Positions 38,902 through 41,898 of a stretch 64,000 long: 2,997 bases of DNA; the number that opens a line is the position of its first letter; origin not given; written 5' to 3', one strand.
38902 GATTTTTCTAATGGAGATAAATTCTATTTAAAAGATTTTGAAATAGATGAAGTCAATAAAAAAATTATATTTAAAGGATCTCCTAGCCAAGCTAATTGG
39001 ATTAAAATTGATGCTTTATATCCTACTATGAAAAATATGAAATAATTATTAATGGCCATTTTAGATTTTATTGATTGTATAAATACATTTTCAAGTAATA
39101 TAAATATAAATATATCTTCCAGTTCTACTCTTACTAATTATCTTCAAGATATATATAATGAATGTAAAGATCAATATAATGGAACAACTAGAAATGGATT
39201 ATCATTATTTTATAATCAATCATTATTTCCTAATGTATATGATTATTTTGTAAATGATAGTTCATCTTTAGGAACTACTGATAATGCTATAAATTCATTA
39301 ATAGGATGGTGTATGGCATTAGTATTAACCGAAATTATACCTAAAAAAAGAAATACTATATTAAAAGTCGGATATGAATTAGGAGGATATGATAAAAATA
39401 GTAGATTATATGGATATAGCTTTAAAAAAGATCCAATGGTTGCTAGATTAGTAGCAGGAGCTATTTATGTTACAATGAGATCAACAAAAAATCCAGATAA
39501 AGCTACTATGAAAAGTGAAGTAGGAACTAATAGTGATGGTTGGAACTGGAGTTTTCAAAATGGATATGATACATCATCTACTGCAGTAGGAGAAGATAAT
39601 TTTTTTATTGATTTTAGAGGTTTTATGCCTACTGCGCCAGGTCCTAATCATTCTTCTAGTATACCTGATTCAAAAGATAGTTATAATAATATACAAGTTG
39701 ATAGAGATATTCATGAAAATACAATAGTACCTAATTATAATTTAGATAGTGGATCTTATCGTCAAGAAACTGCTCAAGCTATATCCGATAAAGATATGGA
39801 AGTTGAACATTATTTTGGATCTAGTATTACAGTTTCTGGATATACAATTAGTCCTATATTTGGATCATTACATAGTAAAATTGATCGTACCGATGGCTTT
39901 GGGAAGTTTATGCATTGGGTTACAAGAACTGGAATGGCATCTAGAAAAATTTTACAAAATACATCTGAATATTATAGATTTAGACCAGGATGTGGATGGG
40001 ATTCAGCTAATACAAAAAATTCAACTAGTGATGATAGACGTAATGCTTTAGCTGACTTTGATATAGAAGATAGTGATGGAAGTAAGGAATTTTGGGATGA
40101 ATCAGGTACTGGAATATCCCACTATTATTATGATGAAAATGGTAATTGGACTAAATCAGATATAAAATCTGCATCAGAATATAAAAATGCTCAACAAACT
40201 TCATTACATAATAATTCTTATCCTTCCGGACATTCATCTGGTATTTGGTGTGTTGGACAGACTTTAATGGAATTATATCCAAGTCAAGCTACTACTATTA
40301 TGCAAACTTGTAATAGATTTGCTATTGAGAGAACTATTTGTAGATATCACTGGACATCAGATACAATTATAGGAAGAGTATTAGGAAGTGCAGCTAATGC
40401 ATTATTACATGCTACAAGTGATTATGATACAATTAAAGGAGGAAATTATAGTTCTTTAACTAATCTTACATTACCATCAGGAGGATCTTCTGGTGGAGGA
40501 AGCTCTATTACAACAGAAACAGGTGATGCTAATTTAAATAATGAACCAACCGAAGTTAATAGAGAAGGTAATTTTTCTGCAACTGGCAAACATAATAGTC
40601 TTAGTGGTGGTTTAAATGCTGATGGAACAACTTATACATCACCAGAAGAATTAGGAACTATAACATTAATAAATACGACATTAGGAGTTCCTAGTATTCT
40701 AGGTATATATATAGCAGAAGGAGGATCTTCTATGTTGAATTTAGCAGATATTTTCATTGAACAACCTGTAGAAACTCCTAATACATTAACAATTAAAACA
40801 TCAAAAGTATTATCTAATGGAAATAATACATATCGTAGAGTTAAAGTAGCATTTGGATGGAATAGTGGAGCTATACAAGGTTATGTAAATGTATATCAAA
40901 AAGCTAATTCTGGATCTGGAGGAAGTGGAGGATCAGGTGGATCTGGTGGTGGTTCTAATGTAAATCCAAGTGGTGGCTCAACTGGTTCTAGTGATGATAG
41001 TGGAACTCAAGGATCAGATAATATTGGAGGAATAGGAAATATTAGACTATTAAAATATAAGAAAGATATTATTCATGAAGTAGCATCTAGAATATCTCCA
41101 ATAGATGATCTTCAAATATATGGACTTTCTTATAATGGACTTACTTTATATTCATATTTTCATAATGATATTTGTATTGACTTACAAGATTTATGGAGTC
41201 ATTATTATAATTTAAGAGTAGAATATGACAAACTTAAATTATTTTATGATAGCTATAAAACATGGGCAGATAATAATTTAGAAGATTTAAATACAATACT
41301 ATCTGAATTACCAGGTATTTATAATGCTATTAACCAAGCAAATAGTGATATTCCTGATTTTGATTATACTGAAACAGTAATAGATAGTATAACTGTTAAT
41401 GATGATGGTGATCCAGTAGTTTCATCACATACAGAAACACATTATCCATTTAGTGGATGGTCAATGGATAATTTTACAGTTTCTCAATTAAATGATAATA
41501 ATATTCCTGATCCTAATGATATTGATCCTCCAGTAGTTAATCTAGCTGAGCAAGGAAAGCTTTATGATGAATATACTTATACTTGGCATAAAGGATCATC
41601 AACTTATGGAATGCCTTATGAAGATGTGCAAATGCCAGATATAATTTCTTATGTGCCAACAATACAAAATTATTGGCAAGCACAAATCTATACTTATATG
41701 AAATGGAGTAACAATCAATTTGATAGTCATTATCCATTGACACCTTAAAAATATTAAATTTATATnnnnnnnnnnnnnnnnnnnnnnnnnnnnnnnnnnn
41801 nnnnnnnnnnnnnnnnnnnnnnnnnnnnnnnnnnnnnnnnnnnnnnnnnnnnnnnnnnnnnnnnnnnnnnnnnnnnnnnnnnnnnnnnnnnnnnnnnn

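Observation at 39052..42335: Large Gly/Ser-linked modular protein with a PAP2 acid-phosphatase domain, followed by a miniature FNT-family channel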

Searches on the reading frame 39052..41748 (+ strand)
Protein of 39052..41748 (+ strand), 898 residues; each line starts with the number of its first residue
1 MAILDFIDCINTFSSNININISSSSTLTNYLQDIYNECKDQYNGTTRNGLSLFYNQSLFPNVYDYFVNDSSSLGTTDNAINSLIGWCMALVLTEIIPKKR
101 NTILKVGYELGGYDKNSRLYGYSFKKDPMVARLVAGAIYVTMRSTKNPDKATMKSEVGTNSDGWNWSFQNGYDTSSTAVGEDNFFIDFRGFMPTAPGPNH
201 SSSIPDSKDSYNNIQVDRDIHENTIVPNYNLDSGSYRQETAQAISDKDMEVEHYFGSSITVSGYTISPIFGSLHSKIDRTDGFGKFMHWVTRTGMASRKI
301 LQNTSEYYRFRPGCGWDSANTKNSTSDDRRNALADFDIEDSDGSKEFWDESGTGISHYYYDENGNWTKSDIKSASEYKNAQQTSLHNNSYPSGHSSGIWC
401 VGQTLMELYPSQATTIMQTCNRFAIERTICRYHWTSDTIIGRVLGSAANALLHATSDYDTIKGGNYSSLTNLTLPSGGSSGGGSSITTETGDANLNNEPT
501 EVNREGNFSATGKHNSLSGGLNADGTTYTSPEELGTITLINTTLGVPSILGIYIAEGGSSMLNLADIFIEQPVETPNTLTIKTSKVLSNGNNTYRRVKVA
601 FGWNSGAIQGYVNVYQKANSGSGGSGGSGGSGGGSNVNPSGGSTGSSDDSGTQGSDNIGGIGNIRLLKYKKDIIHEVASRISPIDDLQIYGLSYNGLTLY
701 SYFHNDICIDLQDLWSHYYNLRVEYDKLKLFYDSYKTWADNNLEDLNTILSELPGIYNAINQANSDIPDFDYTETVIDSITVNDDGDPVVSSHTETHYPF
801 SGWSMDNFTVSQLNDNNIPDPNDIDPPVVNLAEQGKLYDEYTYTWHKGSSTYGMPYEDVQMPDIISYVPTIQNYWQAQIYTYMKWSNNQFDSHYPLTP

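Call 3: search_protein_families(library=pfam, proteins=[window:39052-41748:+], max_evalue=1)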
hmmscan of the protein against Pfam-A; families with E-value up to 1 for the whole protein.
window:39052-41748:+ (898 aa): 1 family
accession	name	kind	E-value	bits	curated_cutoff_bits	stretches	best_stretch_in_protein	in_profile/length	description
PF01569.27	PAP2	-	2e-09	37.8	27.2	1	375-455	47-124/130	PAP2 superfamily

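Call 4: search_protein_families(library=ncbifam, proteins=[window:39052-41748:+], max_evalue=1)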
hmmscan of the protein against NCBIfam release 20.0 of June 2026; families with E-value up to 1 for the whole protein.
window:39052-41748:+ (898 aa): 2 families
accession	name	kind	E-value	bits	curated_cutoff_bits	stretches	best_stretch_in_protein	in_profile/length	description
NF045654.1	APhasePhoC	equivalog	4.9e-24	85.2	430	2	381-457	155-231/248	acid phosphatase PhoC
NF047884.1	UdeprDiPSep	equivalog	0.09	12.7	250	1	383-451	113-182/188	undecaprenyl-diphosphatase SepP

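Call 5: search_protein_families(library=phrogs, proteins=[window:39052-41748:+], max_evalue=0.1)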
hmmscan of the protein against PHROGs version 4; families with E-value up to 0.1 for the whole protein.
window:39052-41748:+ (898 aa): 0 families

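Call 13: search_solved_structures(query=window:39052-41748:+, max_evalue=1, show_alignments=3)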
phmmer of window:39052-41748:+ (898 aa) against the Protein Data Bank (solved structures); distinct sequences matched with E-value up to 1: 23.
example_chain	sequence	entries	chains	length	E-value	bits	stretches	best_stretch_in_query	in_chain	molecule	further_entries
9qcj_A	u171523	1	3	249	1.6e-11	46.2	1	384-456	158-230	Major phosphate-irrepressible acid phosphatase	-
8yc1_A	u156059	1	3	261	2.2e-11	45.8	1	382-456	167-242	Acid phosphatase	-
9qci_A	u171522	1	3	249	2.2e-11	45.8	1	384-456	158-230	Major phosphate-irrepressible acid phosphatase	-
1iw8_A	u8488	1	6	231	4.2e-11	44.9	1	381-456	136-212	acid phosphatase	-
1d2t_A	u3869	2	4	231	7.2e-11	44.1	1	381-456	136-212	ACID PHOSPHATASE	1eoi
9jq0_A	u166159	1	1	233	1e-10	43.6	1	381-456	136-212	Acid phosphatase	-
9htz_A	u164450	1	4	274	1.6e-10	43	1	386-455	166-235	Phosphatase PAP2 family protein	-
2akc_A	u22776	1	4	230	9e-05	23.9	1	382-453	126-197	class A nonspecific acid phosphatase PhoN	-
2a96_A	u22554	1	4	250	0.00011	23.7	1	382-453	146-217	class A nonspecific acid phosphatase PhoN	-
2ipb_A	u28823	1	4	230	0.00013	23.4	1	382-453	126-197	Class A nonspecific acid phosphatase PhoN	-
5kca_A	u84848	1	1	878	0.024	15.9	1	461-672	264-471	Cerebellin-1,Cerebellin-1,Cerebellin-1,Glutamate receptor ionotropic, delta-2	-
9n7g_A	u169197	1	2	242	0.034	15.4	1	611-685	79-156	Protein S100-A7 FN3 chimera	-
7xez_A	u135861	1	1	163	0.042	15.1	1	611-635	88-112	Histone acetyltransferase p300,NUT family member 1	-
5aam_A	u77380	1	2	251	0.2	12.8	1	599-641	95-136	SCFV513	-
5aaw_A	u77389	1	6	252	0.21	12.8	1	599-641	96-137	SCFV513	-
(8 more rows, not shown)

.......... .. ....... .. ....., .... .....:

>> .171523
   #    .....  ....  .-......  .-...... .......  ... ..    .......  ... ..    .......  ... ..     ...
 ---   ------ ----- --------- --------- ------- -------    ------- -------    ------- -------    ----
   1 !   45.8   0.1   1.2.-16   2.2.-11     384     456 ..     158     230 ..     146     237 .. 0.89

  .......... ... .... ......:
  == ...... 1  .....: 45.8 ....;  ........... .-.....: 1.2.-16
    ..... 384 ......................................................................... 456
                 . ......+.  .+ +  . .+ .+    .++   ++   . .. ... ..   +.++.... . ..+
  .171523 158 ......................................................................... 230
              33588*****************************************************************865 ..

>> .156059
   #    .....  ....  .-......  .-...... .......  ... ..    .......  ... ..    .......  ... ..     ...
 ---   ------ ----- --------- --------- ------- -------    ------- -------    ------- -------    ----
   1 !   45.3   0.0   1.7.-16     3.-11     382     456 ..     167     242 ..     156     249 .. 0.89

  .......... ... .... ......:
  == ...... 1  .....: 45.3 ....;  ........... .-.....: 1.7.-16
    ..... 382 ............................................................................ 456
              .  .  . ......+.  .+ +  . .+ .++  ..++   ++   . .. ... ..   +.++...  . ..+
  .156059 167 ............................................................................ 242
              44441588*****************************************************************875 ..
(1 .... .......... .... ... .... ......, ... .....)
